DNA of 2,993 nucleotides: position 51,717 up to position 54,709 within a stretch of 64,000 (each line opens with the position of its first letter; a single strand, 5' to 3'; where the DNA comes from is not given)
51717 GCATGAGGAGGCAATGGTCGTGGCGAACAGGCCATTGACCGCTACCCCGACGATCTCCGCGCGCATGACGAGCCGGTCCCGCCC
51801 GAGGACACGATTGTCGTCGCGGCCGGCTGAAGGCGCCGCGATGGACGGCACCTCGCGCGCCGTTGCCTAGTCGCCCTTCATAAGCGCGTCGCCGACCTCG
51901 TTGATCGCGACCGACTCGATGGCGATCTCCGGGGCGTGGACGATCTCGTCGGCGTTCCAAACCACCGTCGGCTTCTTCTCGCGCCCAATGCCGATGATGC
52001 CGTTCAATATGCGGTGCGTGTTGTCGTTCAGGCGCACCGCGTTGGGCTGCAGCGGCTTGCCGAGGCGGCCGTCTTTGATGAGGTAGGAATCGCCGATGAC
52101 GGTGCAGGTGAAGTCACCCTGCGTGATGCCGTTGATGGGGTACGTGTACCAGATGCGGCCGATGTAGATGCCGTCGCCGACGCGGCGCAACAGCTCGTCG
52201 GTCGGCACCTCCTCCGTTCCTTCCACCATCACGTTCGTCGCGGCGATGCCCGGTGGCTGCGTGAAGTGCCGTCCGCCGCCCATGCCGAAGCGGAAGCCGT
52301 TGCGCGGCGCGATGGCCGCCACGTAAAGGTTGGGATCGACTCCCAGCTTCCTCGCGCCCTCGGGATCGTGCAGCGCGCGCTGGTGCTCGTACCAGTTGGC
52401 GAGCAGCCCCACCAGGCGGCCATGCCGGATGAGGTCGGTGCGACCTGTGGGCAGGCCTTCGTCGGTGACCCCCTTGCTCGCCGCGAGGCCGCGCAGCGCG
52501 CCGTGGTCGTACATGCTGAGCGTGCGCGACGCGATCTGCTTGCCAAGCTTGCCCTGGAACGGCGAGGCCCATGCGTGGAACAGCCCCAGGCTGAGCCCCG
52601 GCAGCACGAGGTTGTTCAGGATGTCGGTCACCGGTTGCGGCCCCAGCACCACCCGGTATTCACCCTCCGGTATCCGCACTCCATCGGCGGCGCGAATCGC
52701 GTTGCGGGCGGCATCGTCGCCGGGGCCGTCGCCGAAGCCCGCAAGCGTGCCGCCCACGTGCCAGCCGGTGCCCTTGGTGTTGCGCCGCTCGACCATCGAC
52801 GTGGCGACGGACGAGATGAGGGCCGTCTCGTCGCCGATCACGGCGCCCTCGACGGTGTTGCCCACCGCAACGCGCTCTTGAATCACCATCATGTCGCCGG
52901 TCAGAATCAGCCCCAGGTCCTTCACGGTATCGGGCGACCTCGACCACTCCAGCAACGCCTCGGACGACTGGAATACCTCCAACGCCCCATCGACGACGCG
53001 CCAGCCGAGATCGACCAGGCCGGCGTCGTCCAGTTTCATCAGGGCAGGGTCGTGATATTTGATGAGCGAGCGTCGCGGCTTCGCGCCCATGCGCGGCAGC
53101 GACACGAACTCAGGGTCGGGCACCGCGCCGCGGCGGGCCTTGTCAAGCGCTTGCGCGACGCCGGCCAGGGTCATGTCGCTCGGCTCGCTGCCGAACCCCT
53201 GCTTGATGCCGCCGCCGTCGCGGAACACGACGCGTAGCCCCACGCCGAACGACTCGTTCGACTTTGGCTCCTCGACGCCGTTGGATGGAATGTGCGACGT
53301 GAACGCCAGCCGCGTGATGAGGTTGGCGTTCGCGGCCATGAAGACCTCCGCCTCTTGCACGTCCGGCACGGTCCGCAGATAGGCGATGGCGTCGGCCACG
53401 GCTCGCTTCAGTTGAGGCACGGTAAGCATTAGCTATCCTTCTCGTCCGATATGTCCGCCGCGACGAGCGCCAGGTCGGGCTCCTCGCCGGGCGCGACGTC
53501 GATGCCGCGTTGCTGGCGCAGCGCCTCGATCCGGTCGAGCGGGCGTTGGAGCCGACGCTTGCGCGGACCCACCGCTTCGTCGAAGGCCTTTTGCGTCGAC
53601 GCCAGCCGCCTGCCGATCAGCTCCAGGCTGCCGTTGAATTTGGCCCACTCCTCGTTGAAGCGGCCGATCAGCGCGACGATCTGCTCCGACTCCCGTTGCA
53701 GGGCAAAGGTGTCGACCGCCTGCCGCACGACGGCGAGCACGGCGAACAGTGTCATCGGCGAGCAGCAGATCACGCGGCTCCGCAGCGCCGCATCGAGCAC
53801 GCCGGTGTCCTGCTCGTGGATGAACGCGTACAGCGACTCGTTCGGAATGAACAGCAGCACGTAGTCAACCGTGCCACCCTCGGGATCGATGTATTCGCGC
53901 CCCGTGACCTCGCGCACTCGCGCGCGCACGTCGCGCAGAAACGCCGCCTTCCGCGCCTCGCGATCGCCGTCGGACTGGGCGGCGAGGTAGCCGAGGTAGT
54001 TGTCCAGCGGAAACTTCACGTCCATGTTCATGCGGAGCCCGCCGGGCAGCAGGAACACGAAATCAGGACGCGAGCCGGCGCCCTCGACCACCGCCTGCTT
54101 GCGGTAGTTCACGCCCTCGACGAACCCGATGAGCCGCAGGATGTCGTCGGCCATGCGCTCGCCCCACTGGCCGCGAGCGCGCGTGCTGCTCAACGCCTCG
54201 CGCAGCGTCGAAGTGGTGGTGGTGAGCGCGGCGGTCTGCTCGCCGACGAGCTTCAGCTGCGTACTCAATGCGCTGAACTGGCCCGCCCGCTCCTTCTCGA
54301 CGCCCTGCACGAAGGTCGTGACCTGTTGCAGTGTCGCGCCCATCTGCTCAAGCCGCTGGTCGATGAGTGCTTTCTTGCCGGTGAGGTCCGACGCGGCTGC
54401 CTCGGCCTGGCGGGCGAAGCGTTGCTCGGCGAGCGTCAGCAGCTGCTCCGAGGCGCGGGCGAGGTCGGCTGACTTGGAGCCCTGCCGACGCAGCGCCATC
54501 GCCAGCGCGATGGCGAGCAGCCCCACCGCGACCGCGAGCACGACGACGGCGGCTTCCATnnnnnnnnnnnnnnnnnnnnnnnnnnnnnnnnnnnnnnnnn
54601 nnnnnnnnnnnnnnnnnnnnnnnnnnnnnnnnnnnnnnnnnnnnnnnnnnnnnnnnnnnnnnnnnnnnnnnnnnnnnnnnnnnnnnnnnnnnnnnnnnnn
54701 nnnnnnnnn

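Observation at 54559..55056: HEPN-type R-N-x3-H signature in the C-terminal domain of the foreign protein: candidate RNase toxin or abortive-infection effector coupled to the RmuC nuclease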

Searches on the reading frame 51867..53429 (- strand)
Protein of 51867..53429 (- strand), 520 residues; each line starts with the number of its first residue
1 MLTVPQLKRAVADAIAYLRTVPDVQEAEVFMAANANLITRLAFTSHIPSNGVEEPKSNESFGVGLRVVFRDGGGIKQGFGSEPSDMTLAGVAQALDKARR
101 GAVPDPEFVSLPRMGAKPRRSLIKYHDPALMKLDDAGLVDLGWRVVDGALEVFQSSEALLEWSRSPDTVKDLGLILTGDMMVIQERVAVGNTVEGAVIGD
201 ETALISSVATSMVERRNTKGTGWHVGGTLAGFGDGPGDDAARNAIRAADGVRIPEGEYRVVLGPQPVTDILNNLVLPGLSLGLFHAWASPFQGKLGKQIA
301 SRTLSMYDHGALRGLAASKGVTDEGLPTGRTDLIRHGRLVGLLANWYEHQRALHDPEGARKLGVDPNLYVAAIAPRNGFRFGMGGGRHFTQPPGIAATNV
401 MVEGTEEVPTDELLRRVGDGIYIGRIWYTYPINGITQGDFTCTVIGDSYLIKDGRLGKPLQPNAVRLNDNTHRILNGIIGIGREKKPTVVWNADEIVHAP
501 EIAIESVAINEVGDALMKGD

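Call 3: search_protein_families(library=pfam, proteins=[window:51867-53429:-], max_evalue=1)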
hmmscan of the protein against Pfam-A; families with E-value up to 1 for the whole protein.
window:51867-53429:- (520 aa): 2 families
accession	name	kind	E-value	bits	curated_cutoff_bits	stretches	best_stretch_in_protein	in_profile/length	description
PF19289.4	PmbA_TldD_3rd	-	5.6e-32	111.1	22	1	256-509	2-218/220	PmbA/TldA metallopeptidase C-terminal domain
PF01523.21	PmbA_TldD_1st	-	1e-05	26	20.9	1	50-101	18-64/65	PmbA/TldA metallopeptidase domain 1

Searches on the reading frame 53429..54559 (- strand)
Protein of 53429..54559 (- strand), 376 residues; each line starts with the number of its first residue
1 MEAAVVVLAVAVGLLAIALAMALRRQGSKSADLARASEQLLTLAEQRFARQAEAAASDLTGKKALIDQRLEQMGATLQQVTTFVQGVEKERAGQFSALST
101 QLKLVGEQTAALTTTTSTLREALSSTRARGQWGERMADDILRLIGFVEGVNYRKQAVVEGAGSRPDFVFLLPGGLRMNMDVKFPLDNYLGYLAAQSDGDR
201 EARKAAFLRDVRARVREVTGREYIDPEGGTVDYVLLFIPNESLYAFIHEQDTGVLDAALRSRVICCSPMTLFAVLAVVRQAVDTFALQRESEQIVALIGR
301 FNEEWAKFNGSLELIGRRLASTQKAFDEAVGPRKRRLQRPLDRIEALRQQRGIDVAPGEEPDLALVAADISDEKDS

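Call 3: search_protein_families(library=pfam, proteins=[window:53429-54559:-], max_evalue=1)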
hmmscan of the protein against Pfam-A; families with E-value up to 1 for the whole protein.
window:53429-54559:- (376 aa): 4 families
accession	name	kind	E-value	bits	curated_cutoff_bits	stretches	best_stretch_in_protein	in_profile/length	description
PF02646.22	RmuC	-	1.5e-68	231.5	26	1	66-350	3-287/291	RmuC family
PF12455.13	Dynactin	-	0.00032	20.5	25.6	1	31-121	191-284/286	Dynein associated protein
PF04108.17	ATG17_like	-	0.0026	17.7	43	1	49-335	19-162/355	Autophagy protein ATG17-like domain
PF07889.17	DUF1664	-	0.009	16.5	34.6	1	15-124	13-118/124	Protein of unknown function (DUF1664)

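Call 4: search_protein_families(library=padloc, proteins=[window:53429-54559:-], max_evalue=1)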
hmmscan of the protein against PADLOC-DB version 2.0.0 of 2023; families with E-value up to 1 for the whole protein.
window:53429-54559:- (376 aa): 2 families
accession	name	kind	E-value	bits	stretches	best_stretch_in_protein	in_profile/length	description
PDLC03812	RTasRmuC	-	9.5e-24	81.8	1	66-330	131-399/439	DRT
PDLC03863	LmuB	-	0.018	11.7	1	50-128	195-262/610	-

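Call 7: search_protein_families(library=ncbifam, proteins=[window:53432-54559:-], max_evalue=1)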
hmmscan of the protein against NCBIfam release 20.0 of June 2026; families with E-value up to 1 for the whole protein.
window:53432-54559:- (376 aa): 5 families
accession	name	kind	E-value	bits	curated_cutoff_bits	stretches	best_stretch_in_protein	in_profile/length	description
NF007686.0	PRK10361.1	equivalog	1.2e-21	76.9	810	1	35-369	110-445/475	DNA recombination protein RmuC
NF003345.0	PRK04358.1-6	equivalog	0.0035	16.8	260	1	186-278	123-211/219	hypothetical protein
NF053852.1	vesicle_Bd0635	exception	0.018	14.7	250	0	284-331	37-84/223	CpoB-like predatory vesicle lipoprotein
NF006565.0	PRK09072.1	equivalog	0.11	12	238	1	3-97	5-97/265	SDR family oxidoreductase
NF053512.1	nitric_RR_NosR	exception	0.16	10.9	400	1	274-313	107-146/422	response regulator c-di-GMP phosphodiesterase, NosR family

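Call 20: find_related_loci(query=window:53432-54559:-, collection=genome_contigs, flank=6000)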
Query window:53432-54559:- (376 aa) in genome_contigs; peptide patterns used: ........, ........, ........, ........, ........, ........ (x = any residue, [..] = any of these).
377 stretches matched a pattern; 40 encode a relative of the query (tblastn E <= 1e-3); 40 distinct loci.
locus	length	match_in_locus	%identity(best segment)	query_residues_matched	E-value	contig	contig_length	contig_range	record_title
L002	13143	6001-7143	61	1-365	9e-152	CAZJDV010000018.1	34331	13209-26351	MAG TPA_asm: uncultured Dehalococcoidia bacterium isolate SRP308112_co1_387 genome assembly, contig: NODE_1543_length_34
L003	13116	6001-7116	61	2-357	1e-149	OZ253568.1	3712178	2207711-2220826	MAG: Chloroflexota bacterium isolate 9852bf67-dbb6-47f5-b8e9-49414f020392 genome assembly, chromosome: 1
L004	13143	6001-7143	59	2-375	2e-149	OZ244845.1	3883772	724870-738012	MAG: Chloroflexota bacterium isolate 3460274c-b819-443f-96a0-86c9f13451b3 genome assembly, chromosome: 1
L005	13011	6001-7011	65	31-369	2e-147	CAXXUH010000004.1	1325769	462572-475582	MAG: Dehalococcoidia bacterium isolate 8dfcd61c-6008-4d0e-aef3-db511af9be87 genome assembly, contig: contig_4, whole gen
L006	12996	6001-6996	65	24-356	7e-146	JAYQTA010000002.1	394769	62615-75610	MAG: Candidatus Australimonas brisbanensis isolate SD3109_NP_metabta_bins_sspec.tsv.002 unicycler_59560, whole genome sh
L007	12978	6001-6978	64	33-358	2e-144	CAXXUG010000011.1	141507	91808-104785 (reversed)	MAG: Chloroflexota bacterium isolate 95addbb1-5c76-455c-82f2-27e2b3f5f205 genome assembly, contig: contig_11, whole geno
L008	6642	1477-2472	63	24-356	2e-143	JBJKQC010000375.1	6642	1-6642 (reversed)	MAG: Dehalococcoidia bacterium isolate Bin_24 S1Ck127_112363_flag_1_multi_5.0000_len_6642, whole genome shotgun sequence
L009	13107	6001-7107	61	1-353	4e-139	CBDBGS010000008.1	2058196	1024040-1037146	MAG: Dehalococcoidia bacterium isolate 0450fea2-616e-4c1e-92ac-d4367affb7b6 genome assembly, contig: contig_8, whole gen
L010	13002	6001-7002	61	28-362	4e-139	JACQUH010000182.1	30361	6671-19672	MAG: Chloroflexi bacterium isolate NC_groundwater_1432_Ag_S-0.65um_63_32 S_p65_S5_coassembly_k141_2967449, whole genome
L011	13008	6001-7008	60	24-360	2e-138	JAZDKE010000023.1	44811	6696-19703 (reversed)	MAG: Chloroflexota bacterium isolate MEGAHIT-group-0.520 k141_6666146, whole genome shotgun sequence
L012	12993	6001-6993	59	25-356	4e-133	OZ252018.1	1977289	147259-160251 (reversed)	MAG: Dehalococcoidia bacterium isolate 499dd542-333f-422b-be0b-536fd8ac2dbc genome assembly, chromosome: 1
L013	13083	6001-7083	59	1-360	3e-142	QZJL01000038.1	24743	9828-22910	MAG: Dehalococcoidia bacterium isolate SURF_40 Ga0104751_1002993, whole genome shotgun sequence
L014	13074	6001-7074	49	4-360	2e-123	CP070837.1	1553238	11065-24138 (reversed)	MAG: Candidatus Omnitrophota bacterium isolate bin103 chromosome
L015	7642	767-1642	60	59-357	2e-120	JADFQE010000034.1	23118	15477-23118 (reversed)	MAG: Chloroflexota bacterium isolate B78T1L10 B78T1L10_NODE2919, whole genome shotgun sequence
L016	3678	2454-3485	52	1-375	2e-122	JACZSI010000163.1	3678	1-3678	MAG: Chloroflexota bacterium isolate B10T3L14 B10T3L14_NODE30624, whole genome shotgun sequence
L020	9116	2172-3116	59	59-375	3e-124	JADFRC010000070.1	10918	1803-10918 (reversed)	MAG: Chloroflexota bacterium isolate B83T1L10 B83T1L10_NODE9939, whole genome shotgun sequence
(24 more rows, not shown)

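Call 72: search_protein_families(library=pfam, proteins=[L020:516-2033:+], max_evalue=0.01)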
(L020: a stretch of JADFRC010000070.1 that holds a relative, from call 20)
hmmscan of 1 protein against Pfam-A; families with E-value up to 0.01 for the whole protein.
L020:516-2033:+ (505 aa): 2 families
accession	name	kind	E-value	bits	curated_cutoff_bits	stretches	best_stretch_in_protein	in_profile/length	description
PF13589.12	HATPase_c_3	-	2.4e-13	50.7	25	1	32-127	4-106/137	Histidine kinase-, DNA gyrase B-, and HSP90-like ATPase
PF02518.31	HATPase_c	-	9e-09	36.2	26.4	1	34-115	9-97/111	Histidine kinase-, DNA gyrase B-, and HSP90-like ATPase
